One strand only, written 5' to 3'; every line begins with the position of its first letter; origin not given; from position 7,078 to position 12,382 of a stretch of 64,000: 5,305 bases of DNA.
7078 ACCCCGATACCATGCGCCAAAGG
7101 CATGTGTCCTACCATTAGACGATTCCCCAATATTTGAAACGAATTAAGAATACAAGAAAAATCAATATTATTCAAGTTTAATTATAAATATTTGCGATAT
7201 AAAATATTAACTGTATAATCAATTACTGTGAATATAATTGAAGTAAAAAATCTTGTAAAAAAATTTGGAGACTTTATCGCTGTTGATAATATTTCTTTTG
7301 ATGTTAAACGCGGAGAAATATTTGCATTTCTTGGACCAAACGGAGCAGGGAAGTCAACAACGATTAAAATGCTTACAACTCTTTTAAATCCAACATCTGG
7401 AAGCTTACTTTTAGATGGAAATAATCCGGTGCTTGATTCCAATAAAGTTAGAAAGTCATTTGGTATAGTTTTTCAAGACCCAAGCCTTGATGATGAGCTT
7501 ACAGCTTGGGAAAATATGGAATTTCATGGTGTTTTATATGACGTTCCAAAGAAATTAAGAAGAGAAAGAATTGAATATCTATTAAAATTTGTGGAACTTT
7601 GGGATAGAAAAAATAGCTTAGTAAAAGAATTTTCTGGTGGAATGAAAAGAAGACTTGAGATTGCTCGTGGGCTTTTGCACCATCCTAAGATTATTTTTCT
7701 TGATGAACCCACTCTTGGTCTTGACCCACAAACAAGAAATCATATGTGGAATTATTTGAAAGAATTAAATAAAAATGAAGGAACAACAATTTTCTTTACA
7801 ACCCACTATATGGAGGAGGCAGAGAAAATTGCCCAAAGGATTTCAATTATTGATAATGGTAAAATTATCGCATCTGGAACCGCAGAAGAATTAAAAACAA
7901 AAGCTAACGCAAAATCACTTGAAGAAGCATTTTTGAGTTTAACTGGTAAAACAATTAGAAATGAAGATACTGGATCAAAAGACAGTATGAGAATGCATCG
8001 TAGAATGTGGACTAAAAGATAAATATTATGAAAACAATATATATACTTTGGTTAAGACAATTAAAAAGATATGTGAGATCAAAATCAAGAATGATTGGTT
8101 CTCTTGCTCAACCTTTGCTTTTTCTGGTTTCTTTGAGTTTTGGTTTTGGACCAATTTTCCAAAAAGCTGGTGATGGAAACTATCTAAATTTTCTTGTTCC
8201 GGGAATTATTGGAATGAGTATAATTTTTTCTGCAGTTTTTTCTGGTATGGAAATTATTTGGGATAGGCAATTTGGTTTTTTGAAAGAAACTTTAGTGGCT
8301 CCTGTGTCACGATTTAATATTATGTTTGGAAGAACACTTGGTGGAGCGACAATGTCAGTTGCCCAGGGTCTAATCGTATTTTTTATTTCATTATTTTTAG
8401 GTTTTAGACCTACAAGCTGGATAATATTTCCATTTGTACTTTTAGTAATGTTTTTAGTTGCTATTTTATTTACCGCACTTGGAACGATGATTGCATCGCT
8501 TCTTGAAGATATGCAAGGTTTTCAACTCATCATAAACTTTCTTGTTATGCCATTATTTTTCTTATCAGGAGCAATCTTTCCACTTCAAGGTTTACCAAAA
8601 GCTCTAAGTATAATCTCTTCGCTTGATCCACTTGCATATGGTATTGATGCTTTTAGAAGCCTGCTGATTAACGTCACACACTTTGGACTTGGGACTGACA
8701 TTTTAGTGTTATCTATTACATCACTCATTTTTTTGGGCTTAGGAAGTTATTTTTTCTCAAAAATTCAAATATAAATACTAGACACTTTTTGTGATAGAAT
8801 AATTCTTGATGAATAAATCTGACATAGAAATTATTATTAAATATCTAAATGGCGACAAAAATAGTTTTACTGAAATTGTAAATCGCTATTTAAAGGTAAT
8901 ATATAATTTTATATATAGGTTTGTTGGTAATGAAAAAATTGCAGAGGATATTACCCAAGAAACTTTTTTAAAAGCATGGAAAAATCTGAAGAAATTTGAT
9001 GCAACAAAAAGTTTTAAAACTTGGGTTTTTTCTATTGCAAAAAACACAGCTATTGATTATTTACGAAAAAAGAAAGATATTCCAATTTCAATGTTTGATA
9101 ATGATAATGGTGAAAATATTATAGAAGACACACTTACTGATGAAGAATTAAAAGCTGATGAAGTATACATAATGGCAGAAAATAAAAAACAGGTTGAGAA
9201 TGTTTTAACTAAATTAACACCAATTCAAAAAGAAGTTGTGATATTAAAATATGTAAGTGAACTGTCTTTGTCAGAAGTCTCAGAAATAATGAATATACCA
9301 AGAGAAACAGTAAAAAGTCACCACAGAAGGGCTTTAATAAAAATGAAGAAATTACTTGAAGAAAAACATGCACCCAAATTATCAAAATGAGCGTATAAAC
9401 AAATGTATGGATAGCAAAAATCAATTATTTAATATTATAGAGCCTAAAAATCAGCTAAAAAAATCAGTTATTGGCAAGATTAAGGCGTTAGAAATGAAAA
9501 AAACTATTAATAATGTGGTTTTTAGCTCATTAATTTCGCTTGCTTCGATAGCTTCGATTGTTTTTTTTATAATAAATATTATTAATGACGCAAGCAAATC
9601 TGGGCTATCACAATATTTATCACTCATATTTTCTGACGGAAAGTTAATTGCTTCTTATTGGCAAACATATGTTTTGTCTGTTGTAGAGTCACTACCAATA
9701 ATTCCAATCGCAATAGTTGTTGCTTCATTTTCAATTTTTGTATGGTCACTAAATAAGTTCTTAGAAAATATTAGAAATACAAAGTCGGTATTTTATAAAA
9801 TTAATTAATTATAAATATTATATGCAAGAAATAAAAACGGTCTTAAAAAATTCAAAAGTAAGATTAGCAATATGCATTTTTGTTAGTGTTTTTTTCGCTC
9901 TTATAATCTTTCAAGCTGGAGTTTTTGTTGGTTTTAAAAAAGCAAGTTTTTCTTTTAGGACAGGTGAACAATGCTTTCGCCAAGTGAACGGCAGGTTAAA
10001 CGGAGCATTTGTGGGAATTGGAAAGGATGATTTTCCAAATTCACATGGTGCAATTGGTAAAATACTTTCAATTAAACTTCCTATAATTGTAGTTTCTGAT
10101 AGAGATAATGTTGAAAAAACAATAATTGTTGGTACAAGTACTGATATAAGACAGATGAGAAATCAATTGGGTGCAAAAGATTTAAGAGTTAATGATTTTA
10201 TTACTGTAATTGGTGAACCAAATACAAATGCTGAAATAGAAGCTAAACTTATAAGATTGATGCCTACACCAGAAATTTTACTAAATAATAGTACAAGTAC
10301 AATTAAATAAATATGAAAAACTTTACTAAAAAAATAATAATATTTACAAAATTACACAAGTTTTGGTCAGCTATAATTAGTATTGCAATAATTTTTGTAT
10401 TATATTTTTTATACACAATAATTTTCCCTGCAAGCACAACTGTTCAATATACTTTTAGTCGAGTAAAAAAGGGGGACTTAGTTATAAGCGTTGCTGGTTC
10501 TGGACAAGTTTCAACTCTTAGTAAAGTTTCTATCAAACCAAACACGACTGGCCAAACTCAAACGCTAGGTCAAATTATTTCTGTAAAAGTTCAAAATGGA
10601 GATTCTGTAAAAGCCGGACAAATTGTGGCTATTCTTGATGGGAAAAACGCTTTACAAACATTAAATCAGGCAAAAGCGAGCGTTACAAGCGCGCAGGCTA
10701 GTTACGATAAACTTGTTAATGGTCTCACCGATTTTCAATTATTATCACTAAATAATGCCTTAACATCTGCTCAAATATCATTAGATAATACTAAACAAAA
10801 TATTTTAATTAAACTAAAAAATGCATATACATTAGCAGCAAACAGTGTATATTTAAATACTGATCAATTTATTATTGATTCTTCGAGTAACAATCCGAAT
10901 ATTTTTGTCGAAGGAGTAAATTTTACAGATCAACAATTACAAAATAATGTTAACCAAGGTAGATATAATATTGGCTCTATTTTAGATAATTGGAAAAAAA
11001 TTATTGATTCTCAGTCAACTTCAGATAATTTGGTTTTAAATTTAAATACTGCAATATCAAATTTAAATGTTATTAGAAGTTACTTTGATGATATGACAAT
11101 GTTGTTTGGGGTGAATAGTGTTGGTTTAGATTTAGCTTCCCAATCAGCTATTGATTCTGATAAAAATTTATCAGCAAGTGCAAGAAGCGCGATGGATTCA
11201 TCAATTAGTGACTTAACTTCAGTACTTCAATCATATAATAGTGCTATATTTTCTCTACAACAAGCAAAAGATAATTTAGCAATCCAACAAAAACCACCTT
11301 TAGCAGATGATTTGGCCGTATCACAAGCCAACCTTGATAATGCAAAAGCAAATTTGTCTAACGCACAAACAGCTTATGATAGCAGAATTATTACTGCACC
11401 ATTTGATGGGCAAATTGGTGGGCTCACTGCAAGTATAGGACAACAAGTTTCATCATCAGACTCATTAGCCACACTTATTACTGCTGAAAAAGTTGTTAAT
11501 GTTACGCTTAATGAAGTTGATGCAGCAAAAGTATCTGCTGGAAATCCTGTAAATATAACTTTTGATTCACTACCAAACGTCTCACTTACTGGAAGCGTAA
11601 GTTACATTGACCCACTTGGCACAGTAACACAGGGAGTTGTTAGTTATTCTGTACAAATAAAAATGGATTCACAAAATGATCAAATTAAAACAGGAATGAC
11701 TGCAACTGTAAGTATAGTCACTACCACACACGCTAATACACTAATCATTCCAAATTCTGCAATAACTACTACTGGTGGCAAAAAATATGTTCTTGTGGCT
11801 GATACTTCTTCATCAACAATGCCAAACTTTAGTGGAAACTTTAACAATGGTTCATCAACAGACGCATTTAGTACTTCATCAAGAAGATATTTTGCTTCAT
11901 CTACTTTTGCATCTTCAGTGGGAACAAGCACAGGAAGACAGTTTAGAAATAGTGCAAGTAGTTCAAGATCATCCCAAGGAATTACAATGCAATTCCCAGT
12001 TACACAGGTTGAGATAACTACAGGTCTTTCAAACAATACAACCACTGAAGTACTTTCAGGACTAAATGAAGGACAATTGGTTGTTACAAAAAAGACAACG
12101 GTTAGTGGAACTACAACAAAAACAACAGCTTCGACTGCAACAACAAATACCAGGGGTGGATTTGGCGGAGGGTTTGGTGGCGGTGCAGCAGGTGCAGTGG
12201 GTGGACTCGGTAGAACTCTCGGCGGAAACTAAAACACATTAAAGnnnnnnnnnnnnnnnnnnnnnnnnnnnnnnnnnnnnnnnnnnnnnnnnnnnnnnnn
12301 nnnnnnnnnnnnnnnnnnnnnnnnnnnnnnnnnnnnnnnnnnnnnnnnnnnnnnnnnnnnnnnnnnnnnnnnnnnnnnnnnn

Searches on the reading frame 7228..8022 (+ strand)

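Call 61: search_protein_families(library=pfam, proteins=[window:7228-8022:+], max_evalue=0.001)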
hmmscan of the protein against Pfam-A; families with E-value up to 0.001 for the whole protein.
window:7228-8022:+ (264 aa): 5 families
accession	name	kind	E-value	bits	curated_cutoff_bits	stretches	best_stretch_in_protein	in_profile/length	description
PF00005.33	ABC_tran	-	2e-36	126.1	25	1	20-162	2-136/137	ABC transporter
PF13304.12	AAA_21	-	6e-10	40.1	27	1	126-193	229-298/304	AAA domain, putative AbiEii toxin, Type IV TA system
PF13175.12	AAA_15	-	1.6e-08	35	32.1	1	153-193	329-369/374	AAA ATPase domain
PF13555.12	AAA_29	-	0.00016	21.8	27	1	23-57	16-50/61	P-loop containing region of AAA domain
PF13476.12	AAA_23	-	0.0008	20.5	27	0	13-60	7-50/201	AAA domain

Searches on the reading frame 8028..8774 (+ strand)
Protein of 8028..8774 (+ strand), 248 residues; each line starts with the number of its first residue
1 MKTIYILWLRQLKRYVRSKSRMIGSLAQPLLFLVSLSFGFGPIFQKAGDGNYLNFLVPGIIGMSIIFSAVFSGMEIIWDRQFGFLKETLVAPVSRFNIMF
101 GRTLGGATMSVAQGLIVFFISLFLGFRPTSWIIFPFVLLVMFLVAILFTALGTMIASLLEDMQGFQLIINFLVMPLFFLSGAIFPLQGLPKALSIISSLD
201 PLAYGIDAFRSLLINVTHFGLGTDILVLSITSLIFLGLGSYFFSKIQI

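Call 61: search_protein_families(library=pfam, proteins=[window:8028-8774:+], max_evalue=0.001)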
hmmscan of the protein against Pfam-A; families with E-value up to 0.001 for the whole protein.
window:8028-8774:+ (248 aa): 2 families
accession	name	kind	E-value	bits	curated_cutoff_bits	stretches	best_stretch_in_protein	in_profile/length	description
PF01061.29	ABC2_membrane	-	2.6e-37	128.9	26.9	1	4-213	3-210/211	ABC-2 type transporter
PF12698.13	ABC2_membrane_3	-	1.6e-21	77.3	31.6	1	49-240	157-346/347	ABC-2 family transporter protein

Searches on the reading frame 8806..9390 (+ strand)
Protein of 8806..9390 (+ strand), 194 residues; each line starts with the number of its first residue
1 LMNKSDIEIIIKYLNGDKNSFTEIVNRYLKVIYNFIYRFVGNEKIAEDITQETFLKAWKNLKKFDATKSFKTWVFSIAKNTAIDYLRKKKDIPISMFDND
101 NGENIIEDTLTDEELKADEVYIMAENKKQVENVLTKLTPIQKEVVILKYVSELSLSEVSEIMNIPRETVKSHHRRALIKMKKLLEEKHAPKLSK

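Call 61: search_protein_families(library=pfam, proteins=[window:8806-9390:+], max_evalue=0.001)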
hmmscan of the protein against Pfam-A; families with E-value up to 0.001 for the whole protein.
window:8806-9390:+ (194 aa): 3 families
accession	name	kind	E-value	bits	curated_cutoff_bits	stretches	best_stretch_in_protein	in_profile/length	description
PF04542.20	Sigma70_r2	-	4.4e-23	81.3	24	1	25-90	2-69/71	Sigma-70 region 2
PF04545.22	Sigma70_r4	-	9.6e-14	51.1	24.1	1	134-182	2-50/50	Sigma-70, region 4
PF08281.18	Sigma70_r4_2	-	5.2e-13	48.9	25.7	1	129-180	3-54/54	Sigma-70, region 4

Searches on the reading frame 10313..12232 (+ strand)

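Call 61: search_protein_families(library=pfam, proteins=[window:10313-12232:+], max_evalue=0.001)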
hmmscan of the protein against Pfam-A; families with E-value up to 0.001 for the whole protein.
window:10313-12232:+ (639 aa): 4 families
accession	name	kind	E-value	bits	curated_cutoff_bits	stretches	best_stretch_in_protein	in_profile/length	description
PF13437.12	HlyD_3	-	7.3e-14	52.8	22.2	1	360-459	2-104/106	HlyD family secretion protein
PF16576.10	HlyD_D23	-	2e-13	50.6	30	1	346-464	97-214/214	Barrel-sandwich domain of CusB or HlyD membrane-fusion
PF00364.28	Biotin_lipoyl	-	4.1e-06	27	22.1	0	81-108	10-36/73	Biotin-requiring enzyme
PF12700.13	HlyD_2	-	0.00014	21.2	25.1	0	447-501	312-365/416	HlyD family secretion protein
